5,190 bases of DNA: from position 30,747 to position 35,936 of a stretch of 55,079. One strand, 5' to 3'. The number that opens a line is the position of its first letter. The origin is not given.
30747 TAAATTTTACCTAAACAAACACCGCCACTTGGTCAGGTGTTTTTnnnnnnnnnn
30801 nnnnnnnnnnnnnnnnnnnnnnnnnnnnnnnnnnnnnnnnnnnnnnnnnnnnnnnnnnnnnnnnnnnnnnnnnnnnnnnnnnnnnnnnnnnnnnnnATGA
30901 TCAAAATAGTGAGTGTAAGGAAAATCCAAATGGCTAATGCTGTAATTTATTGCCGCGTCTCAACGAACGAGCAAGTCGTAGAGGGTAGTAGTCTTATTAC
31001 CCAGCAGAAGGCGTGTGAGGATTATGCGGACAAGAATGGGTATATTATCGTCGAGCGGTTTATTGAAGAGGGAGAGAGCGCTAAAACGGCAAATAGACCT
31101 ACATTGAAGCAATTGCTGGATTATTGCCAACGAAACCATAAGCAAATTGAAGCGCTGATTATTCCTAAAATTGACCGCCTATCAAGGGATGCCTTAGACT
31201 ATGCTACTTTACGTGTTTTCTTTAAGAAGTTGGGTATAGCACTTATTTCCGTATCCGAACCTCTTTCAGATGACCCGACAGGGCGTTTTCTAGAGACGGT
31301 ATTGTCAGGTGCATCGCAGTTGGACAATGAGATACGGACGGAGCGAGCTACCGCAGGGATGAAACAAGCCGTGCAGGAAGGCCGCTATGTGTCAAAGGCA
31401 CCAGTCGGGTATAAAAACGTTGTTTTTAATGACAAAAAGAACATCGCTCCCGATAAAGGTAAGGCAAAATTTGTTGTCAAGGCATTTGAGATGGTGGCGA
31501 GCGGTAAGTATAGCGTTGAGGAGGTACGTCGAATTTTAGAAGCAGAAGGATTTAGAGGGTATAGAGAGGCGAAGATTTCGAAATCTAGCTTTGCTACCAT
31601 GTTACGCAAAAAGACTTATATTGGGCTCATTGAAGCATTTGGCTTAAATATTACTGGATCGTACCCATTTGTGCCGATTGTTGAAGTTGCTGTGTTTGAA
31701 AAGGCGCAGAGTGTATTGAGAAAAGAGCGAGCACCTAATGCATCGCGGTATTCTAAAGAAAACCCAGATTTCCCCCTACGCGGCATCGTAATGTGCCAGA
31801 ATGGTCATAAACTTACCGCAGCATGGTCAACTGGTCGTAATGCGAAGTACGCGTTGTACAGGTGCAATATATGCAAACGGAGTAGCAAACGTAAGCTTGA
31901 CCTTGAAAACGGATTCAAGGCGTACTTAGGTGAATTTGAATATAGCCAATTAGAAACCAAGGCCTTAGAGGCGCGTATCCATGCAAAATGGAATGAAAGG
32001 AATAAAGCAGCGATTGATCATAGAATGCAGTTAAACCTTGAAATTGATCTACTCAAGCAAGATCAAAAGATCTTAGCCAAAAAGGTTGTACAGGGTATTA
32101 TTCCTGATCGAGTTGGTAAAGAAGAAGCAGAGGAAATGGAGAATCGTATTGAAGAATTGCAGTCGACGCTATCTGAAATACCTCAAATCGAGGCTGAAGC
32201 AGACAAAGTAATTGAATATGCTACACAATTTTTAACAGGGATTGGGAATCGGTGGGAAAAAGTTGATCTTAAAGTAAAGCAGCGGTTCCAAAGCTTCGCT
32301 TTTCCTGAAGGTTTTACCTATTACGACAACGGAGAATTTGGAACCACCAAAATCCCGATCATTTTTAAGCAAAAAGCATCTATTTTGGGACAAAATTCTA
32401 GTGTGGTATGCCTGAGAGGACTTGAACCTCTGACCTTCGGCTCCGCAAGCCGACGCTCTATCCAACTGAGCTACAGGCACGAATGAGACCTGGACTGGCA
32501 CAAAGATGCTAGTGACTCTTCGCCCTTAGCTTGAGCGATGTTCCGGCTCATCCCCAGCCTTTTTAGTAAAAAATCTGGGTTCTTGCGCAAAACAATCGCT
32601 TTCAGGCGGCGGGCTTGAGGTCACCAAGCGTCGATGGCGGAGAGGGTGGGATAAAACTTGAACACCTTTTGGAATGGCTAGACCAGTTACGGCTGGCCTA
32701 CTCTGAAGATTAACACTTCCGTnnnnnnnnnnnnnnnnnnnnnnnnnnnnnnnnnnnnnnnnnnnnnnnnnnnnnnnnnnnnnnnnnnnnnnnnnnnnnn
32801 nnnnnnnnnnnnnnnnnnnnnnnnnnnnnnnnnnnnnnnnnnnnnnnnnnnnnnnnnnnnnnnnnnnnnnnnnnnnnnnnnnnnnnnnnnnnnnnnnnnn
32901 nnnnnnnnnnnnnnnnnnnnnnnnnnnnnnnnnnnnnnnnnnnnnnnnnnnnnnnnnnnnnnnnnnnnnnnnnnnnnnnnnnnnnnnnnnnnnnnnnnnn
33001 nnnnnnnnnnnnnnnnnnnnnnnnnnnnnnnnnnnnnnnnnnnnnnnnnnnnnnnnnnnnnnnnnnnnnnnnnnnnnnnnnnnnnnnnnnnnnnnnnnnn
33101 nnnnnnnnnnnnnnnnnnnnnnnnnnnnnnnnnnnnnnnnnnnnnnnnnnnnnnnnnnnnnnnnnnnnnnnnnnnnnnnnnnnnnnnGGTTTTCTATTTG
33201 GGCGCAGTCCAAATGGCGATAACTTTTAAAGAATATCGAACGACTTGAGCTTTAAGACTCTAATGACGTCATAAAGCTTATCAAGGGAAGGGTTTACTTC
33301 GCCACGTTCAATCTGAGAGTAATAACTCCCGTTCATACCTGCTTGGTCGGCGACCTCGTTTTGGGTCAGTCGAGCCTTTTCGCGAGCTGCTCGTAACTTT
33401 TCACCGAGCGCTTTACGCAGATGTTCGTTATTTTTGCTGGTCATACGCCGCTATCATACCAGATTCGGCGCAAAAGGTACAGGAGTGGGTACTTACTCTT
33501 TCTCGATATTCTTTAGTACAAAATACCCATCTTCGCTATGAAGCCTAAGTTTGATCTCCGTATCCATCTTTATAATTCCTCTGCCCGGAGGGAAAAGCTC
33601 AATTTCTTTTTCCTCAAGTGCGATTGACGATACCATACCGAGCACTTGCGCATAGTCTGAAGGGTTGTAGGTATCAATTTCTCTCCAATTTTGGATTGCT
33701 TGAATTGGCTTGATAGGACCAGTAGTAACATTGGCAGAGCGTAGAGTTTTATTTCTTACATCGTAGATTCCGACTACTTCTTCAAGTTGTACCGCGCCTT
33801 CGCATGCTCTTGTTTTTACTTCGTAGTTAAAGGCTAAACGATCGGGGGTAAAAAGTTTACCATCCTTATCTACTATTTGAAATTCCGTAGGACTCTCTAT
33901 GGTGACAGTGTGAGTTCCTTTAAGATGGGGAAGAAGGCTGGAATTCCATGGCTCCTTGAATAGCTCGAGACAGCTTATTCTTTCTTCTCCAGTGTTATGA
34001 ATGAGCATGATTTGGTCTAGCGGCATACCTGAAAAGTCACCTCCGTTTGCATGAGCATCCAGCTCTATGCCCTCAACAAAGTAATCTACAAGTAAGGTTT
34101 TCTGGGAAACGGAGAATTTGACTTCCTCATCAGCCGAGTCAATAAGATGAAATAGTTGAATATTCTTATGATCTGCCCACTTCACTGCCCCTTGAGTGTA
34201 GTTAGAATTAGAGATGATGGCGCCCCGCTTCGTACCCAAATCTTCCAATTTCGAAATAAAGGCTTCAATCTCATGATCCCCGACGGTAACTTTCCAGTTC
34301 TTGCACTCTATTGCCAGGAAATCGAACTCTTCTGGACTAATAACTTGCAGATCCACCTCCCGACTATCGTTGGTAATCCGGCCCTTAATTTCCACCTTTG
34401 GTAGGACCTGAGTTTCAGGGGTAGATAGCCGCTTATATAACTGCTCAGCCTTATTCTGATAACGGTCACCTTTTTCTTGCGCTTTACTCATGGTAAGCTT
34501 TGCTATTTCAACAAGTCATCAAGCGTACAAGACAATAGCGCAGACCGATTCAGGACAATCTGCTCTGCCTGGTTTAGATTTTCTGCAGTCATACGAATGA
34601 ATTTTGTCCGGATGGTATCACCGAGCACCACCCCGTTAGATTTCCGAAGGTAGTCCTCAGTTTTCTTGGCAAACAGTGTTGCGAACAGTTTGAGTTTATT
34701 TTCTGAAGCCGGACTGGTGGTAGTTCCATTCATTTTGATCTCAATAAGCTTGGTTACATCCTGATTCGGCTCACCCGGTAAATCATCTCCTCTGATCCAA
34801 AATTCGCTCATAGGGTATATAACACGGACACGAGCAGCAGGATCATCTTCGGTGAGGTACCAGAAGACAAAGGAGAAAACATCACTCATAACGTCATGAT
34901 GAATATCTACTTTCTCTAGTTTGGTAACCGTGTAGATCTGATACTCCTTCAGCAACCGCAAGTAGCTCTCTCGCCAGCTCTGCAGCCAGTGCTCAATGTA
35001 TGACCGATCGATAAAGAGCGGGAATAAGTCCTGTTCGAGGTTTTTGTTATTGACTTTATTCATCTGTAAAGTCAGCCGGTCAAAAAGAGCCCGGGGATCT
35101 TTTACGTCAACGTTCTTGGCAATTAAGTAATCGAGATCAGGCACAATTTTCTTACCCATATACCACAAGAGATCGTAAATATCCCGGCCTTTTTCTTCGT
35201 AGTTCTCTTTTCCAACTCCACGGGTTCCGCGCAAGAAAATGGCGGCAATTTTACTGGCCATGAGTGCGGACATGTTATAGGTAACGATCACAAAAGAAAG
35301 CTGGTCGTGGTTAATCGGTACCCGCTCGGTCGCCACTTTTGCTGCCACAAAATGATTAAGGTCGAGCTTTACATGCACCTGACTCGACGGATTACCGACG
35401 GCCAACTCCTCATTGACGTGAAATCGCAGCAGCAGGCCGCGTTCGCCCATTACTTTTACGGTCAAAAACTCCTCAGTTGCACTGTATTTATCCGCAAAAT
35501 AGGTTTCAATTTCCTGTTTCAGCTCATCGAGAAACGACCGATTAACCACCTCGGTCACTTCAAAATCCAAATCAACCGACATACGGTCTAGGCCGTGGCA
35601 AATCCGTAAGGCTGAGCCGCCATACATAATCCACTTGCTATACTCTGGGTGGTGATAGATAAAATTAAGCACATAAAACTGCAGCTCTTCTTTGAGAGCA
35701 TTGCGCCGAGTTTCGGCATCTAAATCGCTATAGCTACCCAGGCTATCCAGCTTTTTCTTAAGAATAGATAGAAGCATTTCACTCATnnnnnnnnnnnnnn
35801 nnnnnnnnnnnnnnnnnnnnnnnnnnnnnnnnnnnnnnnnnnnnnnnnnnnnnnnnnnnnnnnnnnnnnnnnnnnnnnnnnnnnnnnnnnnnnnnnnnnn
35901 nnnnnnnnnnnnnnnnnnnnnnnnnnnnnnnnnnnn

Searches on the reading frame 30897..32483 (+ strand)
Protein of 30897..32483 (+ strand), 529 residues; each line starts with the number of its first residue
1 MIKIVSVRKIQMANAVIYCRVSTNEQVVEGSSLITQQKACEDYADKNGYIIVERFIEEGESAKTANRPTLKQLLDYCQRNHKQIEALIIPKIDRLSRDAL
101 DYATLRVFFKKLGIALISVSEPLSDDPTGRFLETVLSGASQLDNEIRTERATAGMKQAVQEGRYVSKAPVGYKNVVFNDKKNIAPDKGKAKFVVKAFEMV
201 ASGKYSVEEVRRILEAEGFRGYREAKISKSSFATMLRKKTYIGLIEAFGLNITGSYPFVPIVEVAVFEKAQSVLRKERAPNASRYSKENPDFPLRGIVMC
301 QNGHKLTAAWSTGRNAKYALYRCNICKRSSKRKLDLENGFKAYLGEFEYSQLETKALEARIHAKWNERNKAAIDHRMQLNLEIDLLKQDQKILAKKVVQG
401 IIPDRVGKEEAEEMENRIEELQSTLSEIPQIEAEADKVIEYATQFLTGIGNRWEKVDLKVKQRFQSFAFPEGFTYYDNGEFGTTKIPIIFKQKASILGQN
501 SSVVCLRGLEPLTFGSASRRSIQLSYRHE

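Call 67: search_protein_representatives(protein=window:30897-32483:+)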
Query: 529 residues. Proteins with E-value up to 0.001 (for the whole library): 37465; up to 1e-10: 12115; up to 1e-30: 1302. The best 150 are listed.
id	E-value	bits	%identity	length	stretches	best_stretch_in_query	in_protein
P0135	0.0e+00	1148.8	100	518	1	12-529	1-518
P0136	9.2e-118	410.7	42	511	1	13-513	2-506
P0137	9.9e-115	400.7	40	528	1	14-513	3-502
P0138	2.8e-108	379.5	40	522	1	13-519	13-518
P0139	5.2e-108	378.6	38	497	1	13-506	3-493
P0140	6.0e-108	378.4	40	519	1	9-517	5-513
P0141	6.3e-107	375.0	41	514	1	14-510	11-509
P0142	6.9e-105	368.3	39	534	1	12-504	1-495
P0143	1.9e-103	363.6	39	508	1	13-504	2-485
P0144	9.5e-103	361.2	40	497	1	11-501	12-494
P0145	3.0e-100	353.0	39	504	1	14-511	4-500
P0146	3.6e-95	336.2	38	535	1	12-478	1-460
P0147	3.5e-94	333.0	39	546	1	13-500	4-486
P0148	6.8e-94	332.0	39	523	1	12-504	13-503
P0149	7.4e-94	331.9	40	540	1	13-505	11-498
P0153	5.2e-92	325.8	39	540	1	13-481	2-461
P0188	4.1e-83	296.5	36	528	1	14-495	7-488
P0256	1.4e-68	248.5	34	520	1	13-494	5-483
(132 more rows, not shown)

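Call 70: find_encoding_contigs(protein=P0256, flank=8000, max_places=3)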
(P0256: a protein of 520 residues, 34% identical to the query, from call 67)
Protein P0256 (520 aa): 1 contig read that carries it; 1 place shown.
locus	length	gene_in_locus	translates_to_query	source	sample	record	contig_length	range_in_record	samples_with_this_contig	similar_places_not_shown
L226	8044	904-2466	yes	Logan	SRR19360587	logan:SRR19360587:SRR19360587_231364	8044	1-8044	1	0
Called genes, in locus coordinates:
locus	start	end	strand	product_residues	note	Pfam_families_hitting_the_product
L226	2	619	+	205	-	?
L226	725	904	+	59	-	-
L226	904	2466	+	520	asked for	PF00239:Resolvase, PF07508:Recombinase, PF13408:Zn_ribbon_recom (weak)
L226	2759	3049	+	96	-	-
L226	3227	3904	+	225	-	-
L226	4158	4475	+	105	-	PF20619:DUF6804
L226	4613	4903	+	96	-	-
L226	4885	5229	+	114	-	-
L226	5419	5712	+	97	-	-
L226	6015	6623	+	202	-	-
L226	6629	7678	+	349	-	PF01381:HTH_3, PF12844:HTH_19 (weak), PF13560:HTH_31 (weak), PF06114:Peptidase_M78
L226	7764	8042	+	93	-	?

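Call 88: find_encoding_contigs(protein=P0153, flank=10000, max_places=3)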
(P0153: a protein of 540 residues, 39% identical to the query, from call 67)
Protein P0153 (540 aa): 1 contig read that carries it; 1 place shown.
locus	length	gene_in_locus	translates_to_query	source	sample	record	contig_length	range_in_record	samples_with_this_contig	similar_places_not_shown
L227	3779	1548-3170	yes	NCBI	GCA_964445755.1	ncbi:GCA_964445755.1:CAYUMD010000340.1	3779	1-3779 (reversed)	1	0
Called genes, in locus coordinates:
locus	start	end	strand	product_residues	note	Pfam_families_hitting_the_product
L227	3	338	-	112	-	?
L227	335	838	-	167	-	PF04471:Mrr_cat, PF22722:NA-iREase1 (weak)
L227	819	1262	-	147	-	PF01381:HTH_3 (weak)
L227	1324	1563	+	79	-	-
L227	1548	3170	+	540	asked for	PF00239:Resolvase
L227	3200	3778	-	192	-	?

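Call 89: find_encoding_contigs(protein=P0188, flank=10000, max_places=3)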
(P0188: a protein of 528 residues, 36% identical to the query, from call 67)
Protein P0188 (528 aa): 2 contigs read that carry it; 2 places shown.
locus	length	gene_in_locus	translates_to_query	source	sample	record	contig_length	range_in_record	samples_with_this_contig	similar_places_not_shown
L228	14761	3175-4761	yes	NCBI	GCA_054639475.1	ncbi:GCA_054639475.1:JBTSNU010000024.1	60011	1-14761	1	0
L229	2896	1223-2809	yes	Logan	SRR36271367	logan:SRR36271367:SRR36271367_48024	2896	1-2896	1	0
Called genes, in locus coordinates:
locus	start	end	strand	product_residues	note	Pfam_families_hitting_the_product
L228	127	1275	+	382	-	PF13289:SIR2_2 (weak)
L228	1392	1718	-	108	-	-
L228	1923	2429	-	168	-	PF04471:Mrr_cat, PF22722:NA-iREase1 (weak)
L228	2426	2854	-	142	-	PF01381:HTH_3 (weak)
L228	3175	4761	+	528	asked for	PF00239:Resolvase, PF07508:Recombinase (weak), PF13408:Zn_ribbon_recom (weak)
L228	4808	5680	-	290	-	PF18144:SMODS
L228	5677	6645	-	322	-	PF18159:S_4TM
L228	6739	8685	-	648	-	PF02463:SMC_N (faint), PF13175:AAA_15, PF13304:AAA_21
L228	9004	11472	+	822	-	PF12161:HsdM_N, PF02384:N6_Mtase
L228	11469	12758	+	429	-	PF01420:Methylase_S (weak)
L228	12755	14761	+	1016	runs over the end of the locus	PF04313:HSDR_N, PF04851:ResIII, PF18766:SWI2_SNF2, PF22679:T1R_D3-like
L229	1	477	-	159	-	?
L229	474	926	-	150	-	PF01381:HTH_3 (weak)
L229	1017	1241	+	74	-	-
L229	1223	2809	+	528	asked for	PF00239:Resolvase, PF07508:Recombinase (weak), PF13408:Zn_ribbon_recom (weak)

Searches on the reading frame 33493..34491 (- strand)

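Call 41: search_protein_families(library=pfam, proteins=[window:33493-34491:-], max_evalue=0.01)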
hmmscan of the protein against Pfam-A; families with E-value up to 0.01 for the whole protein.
window:33493-34491:- (332 aa): 4 families
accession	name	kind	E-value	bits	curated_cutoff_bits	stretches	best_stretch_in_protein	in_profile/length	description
PF04471.18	Mrr_cat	-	1.7e-09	38.2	21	1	44-115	34-107/115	Restriction endonuclease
PF08378.17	NERD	-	5.4e-05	24.1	22.1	1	8-78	2-69/111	Nuclease-related domain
PF20472.4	PDDEXK_11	-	0.0046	17.1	23.7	1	17-66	28-71/145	PD-(D/E)XK nuclease superfamily domain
PF13588.12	HSDR_N_2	-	0.0082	16.7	25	0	15-98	10-90/110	Type I restriction enzyme R protein N terminus (HSDR_N)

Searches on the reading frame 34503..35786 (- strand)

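Call 41: search_protein_families(library=pfam, proteins=[window:34503-35786:-], max_evalue=0.01)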
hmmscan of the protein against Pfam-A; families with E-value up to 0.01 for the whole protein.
window:34503-35786:- (427 aa): 1 family
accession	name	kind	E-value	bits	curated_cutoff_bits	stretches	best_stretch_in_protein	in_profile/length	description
PF08843.17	AbiEii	-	2.6e-21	77.1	22.5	1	45-252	8-197/238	Nucleotidyl transferase AbiEii toxin, Type IV TA system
